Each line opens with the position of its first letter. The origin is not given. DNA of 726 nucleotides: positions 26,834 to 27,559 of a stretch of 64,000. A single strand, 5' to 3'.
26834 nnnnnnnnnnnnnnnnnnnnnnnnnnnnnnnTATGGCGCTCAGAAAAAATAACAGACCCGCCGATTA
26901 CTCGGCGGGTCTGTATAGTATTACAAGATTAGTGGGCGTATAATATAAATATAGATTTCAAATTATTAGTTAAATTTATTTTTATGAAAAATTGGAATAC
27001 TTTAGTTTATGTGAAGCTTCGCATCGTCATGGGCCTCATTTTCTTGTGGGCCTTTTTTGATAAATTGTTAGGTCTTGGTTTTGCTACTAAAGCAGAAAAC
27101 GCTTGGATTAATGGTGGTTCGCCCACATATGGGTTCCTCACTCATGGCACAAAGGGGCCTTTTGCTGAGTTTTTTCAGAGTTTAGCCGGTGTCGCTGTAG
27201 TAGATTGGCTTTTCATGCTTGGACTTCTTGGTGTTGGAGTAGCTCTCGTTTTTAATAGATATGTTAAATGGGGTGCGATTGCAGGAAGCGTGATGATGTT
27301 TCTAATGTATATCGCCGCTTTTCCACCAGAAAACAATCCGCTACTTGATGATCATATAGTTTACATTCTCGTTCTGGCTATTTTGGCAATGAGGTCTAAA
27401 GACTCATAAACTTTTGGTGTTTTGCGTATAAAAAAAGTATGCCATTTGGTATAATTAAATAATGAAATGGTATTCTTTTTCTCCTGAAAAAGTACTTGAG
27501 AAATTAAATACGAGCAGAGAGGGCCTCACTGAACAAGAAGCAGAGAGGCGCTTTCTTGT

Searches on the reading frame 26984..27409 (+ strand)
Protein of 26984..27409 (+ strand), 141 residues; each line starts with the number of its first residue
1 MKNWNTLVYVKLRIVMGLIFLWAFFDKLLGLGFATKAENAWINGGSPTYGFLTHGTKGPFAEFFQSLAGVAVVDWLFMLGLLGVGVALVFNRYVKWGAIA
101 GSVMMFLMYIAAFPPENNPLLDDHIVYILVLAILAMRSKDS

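Call 3: search_protein_families(library=pfam, proteins=[window:26984-27409:+], max_evalue=0.01)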
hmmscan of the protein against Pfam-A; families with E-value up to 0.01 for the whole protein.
window:26984-27409:+ (141 aa): 1 family
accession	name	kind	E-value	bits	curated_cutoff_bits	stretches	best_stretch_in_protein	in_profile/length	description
PF07681.17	DoxX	-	0.00097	20.2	23.6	1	12-110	5-81/85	DoxX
